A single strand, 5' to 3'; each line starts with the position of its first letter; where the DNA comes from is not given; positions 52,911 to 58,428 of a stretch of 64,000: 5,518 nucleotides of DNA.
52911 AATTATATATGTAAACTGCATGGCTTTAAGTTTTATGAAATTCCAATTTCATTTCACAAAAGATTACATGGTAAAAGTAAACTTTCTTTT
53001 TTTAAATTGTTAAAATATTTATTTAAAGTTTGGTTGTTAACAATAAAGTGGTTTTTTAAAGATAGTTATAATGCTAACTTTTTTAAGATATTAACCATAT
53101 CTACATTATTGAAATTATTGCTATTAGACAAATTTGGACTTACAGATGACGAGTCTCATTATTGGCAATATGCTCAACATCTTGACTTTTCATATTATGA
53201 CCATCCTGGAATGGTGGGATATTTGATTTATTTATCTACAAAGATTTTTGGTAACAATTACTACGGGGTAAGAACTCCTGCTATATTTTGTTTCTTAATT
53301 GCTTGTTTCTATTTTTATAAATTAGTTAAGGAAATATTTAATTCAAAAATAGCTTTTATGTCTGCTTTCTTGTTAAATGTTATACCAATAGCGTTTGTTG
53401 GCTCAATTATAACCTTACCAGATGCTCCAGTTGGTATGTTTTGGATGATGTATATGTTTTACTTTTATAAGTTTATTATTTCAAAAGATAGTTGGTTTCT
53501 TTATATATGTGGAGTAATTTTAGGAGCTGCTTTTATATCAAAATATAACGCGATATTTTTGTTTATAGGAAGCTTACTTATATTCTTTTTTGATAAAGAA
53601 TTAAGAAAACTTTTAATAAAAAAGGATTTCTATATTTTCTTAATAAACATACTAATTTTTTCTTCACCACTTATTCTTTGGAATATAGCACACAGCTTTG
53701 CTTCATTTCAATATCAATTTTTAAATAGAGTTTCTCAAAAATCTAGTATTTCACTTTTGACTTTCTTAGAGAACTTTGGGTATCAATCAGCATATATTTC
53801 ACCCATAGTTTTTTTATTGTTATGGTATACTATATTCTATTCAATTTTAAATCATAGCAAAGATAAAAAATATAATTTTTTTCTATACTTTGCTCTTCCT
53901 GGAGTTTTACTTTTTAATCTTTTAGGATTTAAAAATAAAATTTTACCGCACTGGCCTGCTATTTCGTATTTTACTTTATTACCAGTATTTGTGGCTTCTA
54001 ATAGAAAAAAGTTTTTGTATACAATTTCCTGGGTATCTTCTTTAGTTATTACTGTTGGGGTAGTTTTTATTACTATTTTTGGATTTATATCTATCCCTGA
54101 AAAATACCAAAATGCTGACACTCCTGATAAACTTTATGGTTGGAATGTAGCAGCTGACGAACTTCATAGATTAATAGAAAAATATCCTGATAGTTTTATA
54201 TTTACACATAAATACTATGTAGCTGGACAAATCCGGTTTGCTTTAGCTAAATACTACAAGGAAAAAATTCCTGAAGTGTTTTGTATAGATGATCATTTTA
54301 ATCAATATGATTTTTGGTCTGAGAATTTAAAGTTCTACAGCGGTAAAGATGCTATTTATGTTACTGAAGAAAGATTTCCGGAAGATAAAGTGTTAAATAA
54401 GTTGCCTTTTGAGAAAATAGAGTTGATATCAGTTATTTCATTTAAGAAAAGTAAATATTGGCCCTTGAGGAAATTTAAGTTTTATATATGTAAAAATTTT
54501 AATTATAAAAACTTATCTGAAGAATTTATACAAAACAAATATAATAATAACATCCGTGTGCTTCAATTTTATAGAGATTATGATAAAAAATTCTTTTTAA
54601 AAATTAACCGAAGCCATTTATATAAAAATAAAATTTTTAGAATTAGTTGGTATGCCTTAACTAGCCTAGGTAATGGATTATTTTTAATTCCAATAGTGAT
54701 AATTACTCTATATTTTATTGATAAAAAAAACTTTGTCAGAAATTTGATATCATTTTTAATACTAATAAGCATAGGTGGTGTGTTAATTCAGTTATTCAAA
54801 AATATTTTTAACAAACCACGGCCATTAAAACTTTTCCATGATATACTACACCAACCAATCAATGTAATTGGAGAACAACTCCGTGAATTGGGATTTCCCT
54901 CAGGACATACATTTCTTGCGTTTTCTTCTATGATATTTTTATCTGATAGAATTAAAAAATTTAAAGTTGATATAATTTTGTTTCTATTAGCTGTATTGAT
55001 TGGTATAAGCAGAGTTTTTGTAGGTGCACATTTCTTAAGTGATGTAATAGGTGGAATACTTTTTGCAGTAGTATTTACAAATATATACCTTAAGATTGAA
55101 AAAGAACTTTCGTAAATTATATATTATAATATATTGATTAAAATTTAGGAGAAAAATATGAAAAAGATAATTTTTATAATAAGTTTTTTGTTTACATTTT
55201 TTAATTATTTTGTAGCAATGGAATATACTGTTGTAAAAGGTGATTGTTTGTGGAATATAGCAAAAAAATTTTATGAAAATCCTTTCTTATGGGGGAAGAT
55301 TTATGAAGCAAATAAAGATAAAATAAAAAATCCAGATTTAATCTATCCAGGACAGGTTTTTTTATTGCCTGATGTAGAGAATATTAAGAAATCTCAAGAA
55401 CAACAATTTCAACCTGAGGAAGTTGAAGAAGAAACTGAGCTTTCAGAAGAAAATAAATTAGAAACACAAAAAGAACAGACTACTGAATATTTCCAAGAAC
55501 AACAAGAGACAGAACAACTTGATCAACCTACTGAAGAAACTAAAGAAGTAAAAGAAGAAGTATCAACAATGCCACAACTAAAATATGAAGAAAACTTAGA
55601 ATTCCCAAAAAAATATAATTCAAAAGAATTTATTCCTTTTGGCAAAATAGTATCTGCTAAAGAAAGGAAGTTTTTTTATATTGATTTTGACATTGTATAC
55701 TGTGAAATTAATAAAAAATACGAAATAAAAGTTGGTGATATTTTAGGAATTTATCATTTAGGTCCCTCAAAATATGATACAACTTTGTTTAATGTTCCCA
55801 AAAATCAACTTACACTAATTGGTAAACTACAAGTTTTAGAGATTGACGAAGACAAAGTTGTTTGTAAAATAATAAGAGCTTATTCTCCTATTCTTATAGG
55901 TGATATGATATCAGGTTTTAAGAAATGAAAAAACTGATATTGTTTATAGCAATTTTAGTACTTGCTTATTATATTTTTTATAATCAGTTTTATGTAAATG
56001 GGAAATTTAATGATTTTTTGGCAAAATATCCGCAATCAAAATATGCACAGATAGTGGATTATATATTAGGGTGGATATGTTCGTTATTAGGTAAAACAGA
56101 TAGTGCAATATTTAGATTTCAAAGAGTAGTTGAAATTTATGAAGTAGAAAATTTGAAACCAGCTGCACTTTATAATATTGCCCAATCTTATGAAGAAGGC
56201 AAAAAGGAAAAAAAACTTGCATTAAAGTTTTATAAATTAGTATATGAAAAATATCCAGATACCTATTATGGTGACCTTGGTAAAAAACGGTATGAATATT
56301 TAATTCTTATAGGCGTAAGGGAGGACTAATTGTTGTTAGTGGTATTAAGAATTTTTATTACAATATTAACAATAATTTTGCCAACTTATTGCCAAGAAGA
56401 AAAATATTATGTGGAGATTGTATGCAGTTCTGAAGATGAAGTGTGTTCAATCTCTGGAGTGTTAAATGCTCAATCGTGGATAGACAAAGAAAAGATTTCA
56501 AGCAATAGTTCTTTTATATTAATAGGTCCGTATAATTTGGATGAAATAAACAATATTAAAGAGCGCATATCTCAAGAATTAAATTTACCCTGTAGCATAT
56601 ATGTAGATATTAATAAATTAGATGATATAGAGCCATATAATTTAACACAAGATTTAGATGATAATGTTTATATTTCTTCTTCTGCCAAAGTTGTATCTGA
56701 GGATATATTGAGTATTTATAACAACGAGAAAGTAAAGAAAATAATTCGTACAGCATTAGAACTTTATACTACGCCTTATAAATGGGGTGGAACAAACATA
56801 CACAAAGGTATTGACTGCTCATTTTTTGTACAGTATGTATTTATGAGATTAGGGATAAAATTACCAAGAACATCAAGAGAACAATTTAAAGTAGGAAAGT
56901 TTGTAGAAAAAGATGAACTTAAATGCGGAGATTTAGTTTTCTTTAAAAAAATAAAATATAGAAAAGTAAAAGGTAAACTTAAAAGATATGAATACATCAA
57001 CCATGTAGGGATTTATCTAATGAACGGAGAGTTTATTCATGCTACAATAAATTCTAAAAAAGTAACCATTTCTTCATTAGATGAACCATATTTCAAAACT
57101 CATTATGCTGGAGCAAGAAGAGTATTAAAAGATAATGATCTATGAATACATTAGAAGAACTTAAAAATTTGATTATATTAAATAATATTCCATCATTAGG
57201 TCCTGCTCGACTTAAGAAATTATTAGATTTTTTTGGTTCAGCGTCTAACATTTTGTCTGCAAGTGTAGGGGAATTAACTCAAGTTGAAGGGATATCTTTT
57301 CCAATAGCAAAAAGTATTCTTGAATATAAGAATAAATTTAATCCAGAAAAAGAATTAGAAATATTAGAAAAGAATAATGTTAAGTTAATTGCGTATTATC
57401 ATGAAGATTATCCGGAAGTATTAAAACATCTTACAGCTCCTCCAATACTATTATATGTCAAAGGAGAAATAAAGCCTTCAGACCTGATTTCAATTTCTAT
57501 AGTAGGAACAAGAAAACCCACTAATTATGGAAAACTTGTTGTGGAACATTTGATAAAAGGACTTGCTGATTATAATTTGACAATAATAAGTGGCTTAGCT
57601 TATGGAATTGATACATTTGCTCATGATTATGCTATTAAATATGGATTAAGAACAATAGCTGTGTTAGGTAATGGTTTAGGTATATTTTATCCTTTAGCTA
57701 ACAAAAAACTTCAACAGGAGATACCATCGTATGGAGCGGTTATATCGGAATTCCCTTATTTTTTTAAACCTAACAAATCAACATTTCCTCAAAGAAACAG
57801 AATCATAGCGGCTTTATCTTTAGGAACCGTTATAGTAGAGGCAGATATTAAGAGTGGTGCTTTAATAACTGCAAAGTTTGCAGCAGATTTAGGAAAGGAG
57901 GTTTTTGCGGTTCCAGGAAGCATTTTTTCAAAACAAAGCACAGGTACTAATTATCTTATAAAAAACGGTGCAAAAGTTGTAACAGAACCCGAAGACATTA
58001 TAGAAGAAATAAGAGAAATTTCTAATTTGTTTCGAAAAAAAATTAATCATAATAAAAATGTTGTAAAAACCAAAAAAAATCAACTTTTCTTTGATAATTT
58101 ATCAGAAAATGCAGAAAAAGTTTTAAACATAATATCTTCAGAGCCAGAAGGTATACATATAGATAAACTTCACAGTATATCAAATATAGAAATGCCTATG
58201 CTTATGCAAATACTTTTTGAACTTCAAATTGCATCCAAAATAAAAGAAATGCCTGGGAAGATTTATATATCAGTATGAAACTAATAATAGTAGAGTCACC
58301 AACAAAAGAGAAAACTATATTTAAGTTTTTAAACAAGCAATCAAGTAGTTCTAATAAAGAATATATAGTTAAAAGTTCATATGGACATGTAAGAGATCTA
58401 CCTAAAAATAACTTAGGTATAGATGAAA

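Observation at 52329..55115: One polypeptide joining donor synthesis, periplasmic transfer and phosphatase: GT2 + GT-C + PAP2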

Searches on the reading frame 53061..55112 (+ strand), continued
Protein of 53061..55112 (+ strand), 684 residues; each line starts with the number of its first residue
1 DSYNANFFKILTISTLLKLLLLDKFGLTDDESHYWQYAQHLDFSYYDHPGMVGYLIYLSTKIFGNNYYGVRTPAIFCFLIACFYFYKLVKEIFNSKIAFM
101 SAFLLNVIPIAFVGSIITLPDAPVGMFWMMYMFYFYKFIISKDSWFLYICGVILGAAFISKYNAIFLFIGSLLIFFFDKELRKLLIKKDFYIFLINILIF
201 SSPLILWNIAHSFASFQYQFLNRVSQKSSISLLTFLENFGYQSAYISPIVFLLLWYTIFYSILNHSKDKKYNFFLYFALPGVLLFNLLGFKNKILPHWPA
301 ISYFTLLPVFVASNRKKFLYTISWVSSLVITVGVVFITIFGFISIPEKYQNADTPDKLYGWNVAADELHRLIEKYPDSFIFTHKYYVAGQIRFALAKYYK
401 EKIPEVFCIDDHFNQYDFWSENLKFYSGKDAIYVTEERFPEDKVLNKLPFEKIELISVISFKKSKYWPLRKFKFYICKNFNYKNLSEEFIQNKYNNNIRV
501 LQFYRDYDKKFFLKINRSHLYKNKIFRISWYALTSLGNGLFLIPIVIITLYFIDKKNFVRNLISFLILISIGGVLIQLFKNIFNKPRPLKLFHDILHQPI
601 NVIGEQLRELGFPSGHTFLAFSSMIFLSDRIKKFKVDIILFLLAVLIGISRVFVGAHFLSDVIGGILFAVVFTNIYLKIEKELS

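Call 62: fold_search(model_id=the predicted structure, library=pdb)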
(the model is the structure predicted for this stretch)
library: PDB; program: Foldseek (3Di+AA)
matches with E <= 10: 385; with E <= 0.001: 15
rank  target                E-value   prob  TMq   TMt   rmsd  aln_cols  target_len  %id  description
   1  5f15                  3.0e-07  1.00  0.44  0.53  12.1       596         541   11  Crystal Structure of ArnT from Cupriavidus metallidurans bound to Undecaprenyl phosphate (released 2016-02-17)
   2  5ezm                  9.9e-07  1.00  0.43  0.52  12.1       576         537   11  Crystal Structure of ArnT from Cupriavidus metallidurans in the apo state (released 2016-02-17)
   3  5jki                  1.4e-05  1.00  0.23  0.71   3.2       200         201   22  Crystal structure of the first transmembrane PAP2 type phosphatidylglycerolphosphate phosphatase from Bacillus subtilis (released 2017-02-22)
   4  6ebu                  1.7e-05  1.00  0.21  0.81   2.6       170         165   31  Crystal structure of Aquifex aeolicus LpxE (released 2019-06-26)
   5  3wak                  2.8e-05  1.00  0.39  0.32   9.9       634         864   12  Crystal structure of the Archaeoglobus fulgidus oligosaccharyltransferase (O29867_ARCFU) in the apo form (released 2013-10-30)
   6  7e9s_A                3.5e-05  1.00  0.37  0.31  11.4       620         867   12  Archaeal oligosaccharyltransferase AglB from Archaeoglobus fulgidus in complex with an inhibitory peptide and a dolich (released 2021-09-08)
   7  7oci_F                4.5e-05  1.00  0.41  0.43  13.9       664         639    9  Cryo-EM structure of yeast Ost6p containing oligosaccharyltransferase complex (released 2022-02-16)
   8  3waj                  8.8e-05  1.00  0.38  0.33  12.8       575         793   11  Crystal structure of the Archaeoglobus fulgidus oligosaccharyltransferase (O29867_ARCFU) complex with Zn and sulfate (released 2013-10-30)
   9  5ogl_A                9.2e-05  1.00  0.36  0.35  11.0       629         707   12  Structure of bacterial oligosaccharyltransferase PglB in complex with an acceptor peptide and an lipid-linked oligosac (released 2017-10-25)
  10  6gxc_A                2.3e-04  1.00  0.42  0.41   8.3       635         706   11  Bacterial oligosaccharyltransferase PglB in complex with an inhibitory peptide and a reactive lipid-linked oligosaccha (released 2018-11-14)
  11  8age_A                2.3e-04  1.00  0.34  0.36  17.0       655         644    9  Structure of yeast oligosaccharylransferase complex with acceptor peptide bound (released 2022-12-07)
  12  3rce_A                2.9e-04  1.00  0.41  0.41   9.7       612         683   12  Bacterial oligosaccharyltransferase PglB (released 2011-06-15)
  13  6ezn_F                3.5e-04  1.00  0.32  0.33  12.9       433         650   12  Cryo-EM structure of the yeast oligosaccharyltransferase (OST) complex (released 2018-01-17)
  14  6s7t_A                3.6e-04  1.00  0.36  0.35  10.3       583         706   10  Cryo-EM structure of human oligosaccharyltransferase complex OST-B (released 2019-12-18)
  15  6ftg_5                5.7e-04  1.00  0.37  0.39  11.7       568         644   11  Subtomogram average of OST-containing ribosome-translocon complexes from canine rough microsomal membranes (released 2018-03-21)
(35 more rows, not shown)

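Call 80: search_protein_families(library=pfam, proteins=[L079:3624-4214:+, L079:2887-3627:+, L079:2349-2864:+, L079:1520-2278:+, L079:535-1560:+, L080:9363-9929:+, L080:8290-9363:+, L080:7435-8121:+, L080:15176-16783:+, L080:16815-18086:+], max_evalue=0.001)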
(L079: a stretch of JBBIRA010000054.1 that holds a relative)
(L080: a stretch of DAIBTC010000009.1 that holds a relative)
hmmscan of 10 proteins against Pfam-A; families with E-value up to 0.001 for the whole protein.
L079:3624-4214:+ (196 aa): 2 families
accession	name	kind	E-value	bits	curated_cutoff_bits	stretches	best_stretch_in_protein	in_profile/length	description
PF01569.27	PAP2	-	3.1e-23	82.4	27.2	1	62-175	7-127/130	PAP2 superfamily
PF14378.12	PAP2_3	-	3.8e-08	33.8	27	1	105-167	125-189/190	PAP2 superfamily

L079:2887-3627:+ (246 aa): 2 families
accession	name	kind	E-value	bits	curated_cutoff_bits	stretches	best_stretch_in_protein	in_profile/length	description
PF00132.30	Hexapep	-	4.8e-12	45.5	27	1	140-174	1-35/36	Bacterial transferase hexapeptide (six repeats)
PF06426.19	SATase_N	-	1e-05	26.2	21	1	21-57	67-103/105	Serine acetyltransferase, N-terminal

L079:2349-2864:+ (171 aa): 1 family
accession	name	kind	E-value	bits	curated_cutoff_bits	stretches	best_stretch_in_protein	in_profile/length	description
PF02542.21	YgbB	-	4.4e-64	216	26.7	1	16-168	2-154/155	YgbB family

L079:1520-2278:+ (252 aa): 2 families
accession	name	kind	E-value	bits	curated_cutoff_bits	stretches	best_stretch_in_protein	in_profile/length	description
PF01128.25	IspD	-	4.3e-45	154.6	27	1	19-248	1-216/221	2-C-methyl-D-erythritol 4-phosphate cytidylyltransferase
PF12804.13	NTP_transf_3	-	7.1e-05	23.5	27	1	25-74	5-51/160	MobA-like NTP transferase domain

L079:535-1560:+ (341 aa): 3 families
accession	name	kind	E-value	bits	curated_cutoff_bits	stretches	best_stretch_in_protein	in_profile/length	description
PF01850.27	PIN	-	5.5e-10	40.3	23.6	1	142-249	2-119/120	PIN domain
PF01938.26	TRAM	-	1.1e-06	28.9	21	1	271-323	4-55/61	TRAM domain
PF13638.12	PIN_4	-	0.00074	20.3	21.9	0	142-257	2-130/132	PIN domain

L080:9363-9929:+ (188 aa): 2 families
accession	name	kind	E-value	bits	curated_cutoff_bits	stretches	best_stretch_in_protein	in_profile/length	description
PF01569.27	PAP2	-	9.6e-21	74.3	27.2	1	65-173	11-126/130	PAP2 superfamily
PF14378.12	PAP2_3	-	6.6e-06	26.5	27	1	104-164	125-187/190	PAP2 superfamily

L080:8290-9363:+ (357 aa): 2 families
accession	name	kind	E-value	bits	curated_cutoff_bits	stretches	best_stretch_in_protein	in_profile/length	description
PF00132.30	Hexapep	-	1.7e-12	46.9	27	1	254-288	1-35/36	Bacterial transferase hexapeptide (six repeats)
PF06426.19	SATase_N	-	2.8e-06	28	21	1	124-171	56-103/105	Serine acetyltransferase, N-terminal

L080:7435-8121:+ (228 aa): 2 families
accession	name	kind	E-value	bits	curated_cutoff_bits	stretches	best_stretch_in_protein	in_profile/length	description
PF01128.25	IspD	-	2.7e-44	152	27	1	5-227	3-213/221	2-C-methyl-D-erythritol 4-phosphate cytidylyltransferase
PF12804.13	NTP_transf_3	-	5.4e-06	27.1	27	1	5-54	2-49/160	MobA-like NTP transferase domain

L080:15176-16783:+ (535 aa): 2 families
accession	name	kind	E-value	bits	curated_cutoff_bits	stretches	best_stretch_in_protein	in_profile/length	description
PF01808.24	AICARFT_IMPCHas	-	5e-113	378.1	25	1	148-468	1-310/311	AICARFT/IMPCHase bienzyme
PF02142.27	MGS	-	1.6e-23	83.1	24.1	1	29-142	2-93/94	MGS-like domain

L080:16815-18086:+ (423 aa): 5 families
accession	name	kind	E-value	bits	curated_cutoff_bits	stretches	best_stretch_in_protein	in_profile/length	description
PF01071.24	GARS_A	-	3.7e-60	203.5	27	1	102-292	1-194/194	Phosphoribosylglycinamide synthetase, ATP-grasp (A) domain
PF02844.21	GARS_N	-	2.8e-23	83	29.5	1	4-101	2-100/100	Phosphoribosylglycinamide synthetase, N domain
PF02843.22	GARS_C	-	5.4e-22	78.4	34.8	1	327-417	2-91/92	Phosphoribosylglycinamide synthetase, C domain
PF02222.28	ATP-grasp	-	5.1e-06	26.7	27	1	110-199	2-88/179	ATP-grasp domain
PF02786.22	CPSase_L_D2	-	2.9e-05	24.1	19.8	1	104-191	2-92/211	Carbamoyl-phosphate synthase L chain, ATP binding domain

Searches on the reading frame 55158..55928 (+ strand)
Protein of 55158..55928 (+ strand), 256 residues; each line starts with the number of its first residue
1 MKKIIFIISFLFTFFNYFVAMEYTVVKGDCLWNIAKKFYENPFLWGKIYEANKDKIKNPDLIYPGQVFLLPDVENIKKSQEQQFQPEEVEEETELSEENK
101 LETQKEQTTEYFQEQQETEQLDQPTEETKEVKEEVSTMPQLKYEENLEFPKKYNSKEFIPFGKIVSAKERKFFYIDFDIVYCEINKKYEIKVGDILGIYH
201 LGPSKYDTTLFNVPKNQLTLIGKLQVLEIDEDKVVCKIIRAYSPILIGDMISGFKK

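Call 13: search_protein_families(library=pfam, proteins=[window:55158-55928:+], max_evalue=0.001)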
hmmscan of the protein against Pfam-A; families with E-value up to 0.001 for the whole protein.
window:55158-55928:+ (256 aa): 1 family
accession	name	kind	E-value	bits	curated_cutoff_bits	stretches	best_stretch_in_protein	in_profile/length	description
PF01476.26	LysM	-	2.9e-10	40.4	20.9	1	23-71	1-43/43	LysM domain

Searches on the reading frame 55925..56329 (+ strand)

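Call 13: search_protein_families(library=pfam, proteins=[window:55925-56329:+], max_evalue=0.001)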
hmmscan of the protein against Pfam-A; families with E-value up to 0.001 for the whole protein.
window:55925-56329:+ (134 aa): 4 families
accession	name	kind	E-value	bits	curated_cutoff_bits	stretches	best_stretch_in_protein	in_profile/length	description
PF13174.12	TPR_6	-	1.2e-09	38.6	26.3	1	81-113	2-33/33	Tetratricopeptide repeat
PF13181.12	TPR_8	-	0.00015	22.1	25.7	0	46-72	5-31/34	Tetratricopeptide repeat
PF13424.12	TPR_12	-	0.00022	21.8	30.1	0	48-73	51-76/77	Tetratricopeptide repeat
PF07719.23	TPR_2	-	0.0007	20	27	0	46-72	5-31/34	Tetratricopeptide repeat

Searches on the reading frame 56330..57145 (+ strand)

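Call 13: search_protein_families(library=pfam, proteins=[window:56330-57145:+], max_evalue=0.001)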
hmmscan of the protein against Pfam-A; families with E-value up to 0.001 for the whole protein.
window:56330-57145:+ (271 aa): 1 family
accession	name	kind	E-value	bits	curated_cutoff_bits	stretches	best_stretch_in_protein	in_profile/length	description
PF00877.26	NLPC_P60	-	8.1e-30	103.3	23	1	148-264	2-105/105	NlpC/P60 family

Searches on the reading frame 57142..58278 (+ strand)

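Call 13: search_protein_families(library=pfam, proteins=[window:57142-58278:+], max_evalue=0.001)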
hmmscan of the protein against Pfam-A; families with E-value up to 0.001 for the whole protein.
window:57142-58278:+ (378 aa): 5 families
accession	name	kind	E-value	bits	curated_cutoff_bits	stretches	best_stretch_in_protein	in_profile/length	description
PF02481.21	DNA_processg_A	-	9.8e-76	254.1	29.6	1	75-281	2-211/212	DNA recombination-mediator protein A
PF14520.12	HHH_5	-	9.3e-07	29.7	27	1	13-61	4-53/57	Helix-hairpin-helix domain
PF12826.13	HHH_2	-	8.9e-06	26.2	27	1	16-63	8-55/64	Helix-hairpin-helix motif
PF17782.7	DprA_WH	-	0.00086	19.7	22.9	0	320-373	10-61/61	DprA winged helix domain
PF12836.13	HHH_3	-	0.00095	19.7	27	0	39-75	10-46/65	Helix-hairpin-helix motif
